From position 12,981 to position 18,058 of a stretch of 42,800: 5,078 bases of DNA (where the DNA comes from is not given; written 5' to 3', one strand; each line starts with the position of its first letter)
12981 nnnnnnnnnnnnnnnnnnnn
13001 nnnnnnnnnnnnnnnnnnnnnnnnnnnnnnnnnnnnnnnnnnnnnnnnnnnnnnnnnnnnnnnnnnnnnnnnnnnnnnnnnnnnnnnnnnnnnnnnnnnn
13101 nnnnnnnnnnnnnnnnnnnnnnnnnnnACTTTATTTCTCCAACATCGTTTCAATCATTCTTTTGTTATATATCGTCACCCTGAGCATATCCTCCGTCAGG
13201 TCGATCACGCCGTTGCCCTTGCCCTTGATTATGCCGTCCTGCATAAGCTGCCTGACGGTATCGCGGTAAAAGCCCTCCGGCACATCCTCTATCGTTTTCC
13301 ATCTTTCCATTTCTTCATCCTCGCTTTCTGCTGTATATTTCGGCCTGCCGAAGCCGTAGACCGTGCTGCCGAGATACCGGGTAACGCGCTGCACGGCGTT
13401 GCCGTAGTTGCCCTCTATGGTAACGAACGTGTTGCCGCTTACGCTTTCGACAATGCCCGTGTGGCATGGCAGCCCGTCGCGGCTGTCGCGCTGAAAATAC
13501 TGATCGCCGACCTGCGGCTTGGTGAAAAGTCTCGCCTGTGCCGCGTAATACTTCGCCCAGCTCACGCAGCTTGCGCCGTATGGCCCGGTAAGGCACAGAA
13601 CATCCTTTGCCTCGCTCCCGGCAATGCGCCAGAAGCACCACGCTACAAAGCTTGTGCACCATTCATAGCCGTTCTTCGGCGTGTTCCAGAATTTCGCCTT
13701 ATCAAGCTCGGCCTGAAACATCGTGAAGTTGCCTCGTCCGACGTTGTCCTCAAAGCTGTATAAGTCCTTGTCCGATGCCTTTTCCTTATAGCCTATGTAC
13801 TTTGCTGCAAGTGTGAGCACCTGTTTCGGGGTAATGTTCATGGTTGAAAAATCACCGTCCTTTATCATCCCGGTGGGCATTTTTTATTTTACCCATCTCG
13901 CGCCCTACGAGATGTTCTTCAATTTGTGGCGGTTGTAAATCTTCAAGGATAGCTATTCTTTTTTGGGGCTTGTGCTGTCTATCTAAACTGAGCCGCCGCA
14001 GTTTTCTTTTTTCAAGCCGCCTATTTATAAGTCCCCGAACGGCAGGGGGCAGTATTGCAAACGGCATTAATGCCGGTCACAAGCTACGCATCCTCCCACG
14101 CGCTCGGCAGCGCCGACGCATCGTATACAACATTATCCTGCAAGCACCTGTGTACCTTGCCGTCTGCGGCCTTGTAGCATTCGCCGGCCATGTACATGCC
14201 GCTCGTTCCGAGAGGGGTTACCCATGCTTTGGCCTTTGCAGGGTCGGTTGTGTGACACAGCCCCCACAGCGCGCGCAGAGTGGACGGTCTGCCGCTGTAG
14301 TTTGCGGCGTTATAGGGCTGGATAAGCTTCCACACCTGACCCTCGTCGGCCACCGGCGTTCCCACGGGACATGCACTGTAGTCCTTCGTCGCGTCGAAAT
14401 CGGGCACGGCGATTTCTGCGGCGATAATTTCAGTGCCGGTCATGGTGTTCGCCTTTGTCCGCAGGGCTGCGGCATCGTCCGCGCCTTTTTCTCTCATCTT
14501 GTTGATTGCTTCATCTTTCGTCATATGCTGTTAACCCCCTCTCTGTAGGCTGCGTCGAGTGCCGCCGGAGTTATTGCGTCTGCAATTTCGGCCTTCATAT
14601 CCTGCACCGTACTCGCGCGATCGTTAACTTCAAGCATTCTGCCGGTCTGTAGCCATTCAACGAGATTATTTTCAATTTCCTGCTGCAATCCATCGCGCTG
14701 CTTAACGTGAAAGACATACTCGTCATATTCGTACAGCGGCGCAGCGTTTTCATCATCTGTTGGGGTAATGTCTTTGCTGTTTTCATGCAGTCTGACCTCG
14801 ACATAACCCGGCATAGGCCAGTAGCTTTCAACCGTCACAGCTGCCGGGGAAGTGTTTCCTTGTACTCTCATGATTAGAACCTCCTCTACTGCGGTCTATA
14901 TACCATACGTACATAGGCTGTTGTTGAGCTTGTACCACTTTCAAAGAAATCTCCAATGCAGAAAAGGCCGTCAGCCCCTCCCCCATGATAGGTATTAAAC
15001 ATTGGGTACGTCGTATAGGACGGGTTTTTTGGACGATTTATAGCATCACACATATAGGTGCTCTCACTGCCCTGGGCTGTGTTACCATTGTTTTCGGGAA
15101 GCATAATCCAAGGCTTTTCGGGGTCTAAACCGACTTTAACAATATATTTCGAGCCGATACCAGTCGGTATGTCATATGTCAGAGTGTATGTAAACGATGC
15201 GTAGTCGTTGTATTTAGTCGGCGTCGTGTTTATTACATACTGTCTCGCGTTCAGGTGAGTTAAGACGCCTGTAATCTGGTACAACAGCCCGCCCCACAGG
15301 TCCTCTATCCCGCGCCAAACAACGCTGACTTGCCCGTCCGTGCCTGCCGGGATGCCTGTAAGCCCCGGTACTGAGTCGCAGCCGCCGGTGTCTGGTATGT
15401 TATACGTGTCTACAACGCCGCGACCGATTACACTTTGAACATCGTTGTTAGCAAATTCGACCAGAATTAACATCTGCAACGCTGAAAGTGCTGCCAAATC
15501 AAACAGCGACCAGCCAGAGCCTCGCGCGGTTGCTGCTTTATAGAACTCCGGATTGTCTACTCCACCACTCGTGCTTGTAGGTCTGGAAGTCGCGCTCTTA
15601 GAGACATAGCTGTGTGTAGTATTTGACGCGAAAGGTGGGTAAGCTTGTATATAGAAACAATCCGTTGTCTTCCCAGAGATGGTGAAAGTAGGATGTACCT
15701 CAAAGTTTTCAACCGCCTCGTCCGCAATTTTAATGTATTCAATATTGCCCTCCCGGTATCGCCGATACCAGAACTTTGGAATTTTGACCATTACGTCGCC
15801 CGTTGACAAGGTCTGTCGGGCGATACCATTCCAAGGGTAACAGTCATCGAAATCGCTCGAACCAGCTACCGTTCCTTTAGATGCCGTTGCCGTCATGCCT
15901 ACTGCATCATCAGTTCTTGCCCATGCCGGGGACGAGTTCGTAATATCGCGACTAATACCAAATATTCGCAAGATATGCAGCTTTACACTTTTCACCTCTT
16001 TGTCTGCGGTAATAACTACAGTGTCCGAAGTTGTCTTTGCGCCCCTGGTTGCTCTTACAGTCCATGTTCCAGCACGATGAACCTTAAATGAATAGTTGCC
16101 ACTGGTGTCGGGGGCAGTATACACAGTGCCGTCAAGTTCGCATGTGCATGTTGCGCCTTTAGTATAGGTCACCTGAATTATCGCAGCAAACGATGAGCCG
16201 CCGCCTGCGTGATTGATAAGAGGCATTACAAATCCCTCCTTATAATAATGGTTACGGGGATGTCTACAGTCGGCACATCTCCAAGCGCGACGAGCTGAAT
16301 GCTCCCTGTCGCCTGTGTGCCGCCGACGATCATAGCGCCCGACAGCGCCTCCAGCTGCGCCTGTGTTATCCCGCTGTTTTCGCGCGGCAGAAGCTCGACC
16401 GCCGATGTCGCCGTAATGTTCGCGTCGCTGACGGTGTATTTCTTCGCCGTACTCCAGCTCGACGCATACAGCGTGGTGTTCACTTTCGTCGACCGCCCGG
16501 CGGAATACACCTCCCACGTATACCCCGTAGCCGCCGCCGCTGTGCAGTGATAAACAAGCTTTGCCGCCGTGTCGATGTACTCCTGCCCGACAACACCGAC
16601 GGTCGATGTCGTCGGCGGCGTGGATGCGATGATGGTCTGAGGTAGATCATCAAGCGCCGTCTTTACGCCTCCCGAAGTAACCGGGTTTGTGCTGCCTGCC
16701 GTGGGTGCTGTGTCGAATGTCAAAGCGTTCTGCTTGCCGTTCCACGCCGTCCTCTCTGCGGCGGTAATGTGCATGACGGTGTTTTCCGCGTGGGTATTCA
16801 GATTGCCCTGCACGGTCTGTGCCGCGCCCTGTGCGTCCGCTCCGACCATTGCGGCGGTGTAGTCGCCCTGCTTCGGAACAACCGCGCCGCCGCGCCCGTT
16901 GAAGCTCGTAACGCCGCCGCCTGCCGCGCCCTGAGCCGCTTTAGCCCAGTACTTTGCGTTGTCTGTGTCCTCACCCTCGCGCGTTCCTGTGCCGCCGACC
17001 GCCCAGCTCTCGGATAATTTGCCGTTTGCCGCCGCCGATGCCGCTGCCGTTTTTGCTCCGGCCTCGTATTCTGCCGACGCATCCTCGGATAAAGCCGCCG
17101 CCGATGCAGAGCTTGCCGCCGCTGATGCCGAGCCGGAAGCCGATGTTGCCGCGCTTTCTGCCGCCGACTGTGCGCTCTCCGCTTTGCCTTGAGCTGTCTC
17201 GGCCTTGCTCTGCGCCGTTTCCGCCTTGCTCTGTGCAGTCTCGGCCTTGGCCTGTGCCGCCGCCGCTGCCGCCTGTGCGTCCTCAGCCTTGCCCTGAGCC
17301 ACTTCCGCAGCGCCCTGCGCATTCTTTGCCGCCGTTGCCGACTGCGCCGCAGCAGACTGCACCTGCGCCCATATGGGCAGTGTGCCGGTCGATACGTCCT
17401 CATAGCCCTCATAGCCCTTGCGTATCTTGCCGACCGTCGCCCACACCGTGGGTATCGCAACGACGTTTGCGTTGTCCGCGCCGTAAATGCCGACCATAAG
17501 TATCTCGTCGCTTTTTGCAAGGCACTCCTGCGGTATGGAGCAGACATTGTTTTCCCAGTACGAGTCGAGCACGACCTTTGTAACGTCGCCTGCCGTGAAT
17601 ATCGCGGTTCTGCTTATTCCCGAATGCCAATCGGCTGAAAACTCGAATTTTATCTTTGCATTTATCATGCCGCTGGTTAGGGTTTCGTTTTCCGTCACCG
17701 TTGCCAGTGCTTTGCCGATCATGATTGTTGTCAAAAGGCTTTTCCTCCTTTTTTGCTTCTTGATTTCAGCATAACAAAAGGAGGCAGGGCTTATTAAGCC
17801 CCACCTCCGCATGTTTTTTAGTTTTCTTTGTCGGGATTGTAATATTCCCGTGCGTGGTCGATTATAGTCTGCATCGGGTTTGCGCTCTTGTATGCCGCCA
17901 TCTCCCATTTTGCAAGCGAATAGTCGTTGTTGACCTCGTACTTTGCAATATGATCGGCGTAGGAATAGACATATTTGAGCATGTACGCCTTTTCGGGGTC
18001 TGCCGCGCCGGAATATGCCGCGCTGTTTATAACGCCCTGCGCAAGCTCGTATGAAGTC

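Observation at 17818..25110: A 2430-aa single-ORF polyvalent-type protein with two zincin motifs in a tail module that lacks tube, sheath and tape-measure chaperones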

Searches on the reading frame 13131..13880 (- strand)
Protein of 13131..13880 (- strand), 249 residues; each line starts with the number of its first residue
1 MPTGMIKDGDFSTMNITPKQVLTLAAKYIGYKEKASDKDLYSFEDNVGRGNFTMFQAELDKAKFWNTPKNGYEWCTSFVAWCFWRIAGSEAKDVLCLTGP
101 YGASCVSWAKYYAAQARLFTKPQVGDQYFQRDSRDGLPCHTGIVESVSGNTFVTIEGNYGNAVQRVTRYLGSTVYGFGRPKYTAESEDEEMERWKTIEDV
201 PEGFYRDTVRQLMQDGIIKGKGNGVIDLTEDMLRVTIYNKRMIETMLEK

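Call 37: search_protein_families(library=phrogs, proteins=[window:13131-13880:-], max_evalue=0.001)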
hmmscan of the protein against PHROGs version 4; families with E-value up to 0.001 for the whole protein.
window:13131-13880:- (249 aa): 4 families
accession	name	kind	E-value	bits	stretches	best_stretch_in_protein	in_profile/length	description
phrog_9589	-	lysis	4.5e-14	54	1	19-187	5-162/281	endolysin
phrog_21357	-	lysis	6.4e-14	52.9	1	18-187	4-165/225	endolysin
phrog_38078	-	unknown function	3.7e-13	50.4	1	14-162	30-179/423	-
phrog_21825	-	lysis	3.7e-08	34.2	1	17-188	3-171/289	endolysin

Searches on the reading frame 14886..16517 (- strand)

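Call 8: search_protein_families(library=phrogs, proteins=[window:14886-16517:-], max_evalue=0.001)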
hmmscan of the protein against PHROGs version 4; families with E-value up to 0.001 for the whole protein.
window:14886-16517:- (543 aa): 3 families
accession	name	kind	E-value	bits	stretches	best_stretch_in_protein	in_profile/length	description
phrog_5302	-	tail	3.5e-35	122.6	1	234-542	230-544/548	tail protein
phrog_17147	-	unknown function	1.6e-08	34.6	1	376-520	439-587/616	-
phrog_13914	-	unknown function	1.5e-06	28.3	1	240-422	140-315/448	-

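Call 9: search_protein_families(library=pfam, proteins=[window:14886-16517:-], max_evalue=0.01)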
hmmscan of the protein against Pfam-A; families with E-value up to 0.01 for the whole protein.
window:14886-16517:- (543 aa): 0 families

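Call 10: search_protein_families(library=ncbifam, proteins=[window:14886-16517:-], max_evalue=1)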
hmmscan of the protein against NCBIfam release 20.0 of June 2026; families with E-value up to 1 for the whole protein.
window:14886-16517:- (543 aa): 0 families

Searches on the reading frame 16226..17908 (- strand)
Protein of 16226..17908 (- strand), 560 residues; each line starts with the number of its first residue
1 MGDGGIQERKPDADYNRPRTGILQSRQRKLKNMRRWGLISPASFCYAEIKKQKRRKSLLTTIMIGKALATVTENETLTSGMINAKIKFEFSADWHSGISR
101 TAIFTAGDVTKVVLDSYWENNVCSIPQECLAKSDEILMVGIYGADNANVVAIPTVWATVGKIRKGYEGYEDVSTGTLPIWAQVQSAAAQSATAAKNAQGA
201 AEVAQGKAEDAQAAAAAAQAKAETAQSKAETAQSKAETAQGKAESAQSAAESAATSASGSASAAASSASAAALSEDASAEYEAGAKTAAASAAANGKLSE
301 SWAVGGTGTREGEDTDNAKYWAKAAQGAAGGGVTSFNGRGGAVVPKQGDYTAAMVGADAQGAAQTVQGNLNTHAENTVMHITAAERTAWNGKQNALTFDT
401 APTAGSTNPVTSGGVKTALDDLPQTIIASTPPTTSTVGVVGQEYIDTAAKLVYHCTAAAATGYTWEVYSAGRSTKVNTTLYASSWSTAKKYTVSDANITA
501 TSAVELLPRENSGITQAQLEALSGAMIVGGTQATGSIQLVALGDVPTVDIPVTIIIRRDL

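Call 8: search_protein_families(library=phrogs, proteins=[window:16226-17908:-], max_evalue=0.001)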
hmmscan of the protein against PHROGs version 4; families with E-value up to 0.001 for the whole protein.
window:16226-17908:- (560 aa): 1 family
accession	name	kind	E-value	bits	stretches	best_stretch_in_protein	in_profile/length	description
phrog_17196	-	other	2e-06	28.2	1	285-329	179-223/356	kinase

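Call 9: search_protein_families(library=pfam, proteins=[window:16226-17908:-], max_evalue=0.01)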
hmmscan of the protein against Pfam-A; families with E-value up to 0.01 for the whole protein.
window:16226-17908:- (560 aa): 0 families

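Call 10: search_protein_families(library=ncbifam, proteins=[window:16226-17908:-], max_evalue=1)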
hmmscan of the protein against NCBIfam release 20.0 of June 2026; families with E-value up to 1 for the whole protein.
window:16226-17908:- (560 aa): 0 families
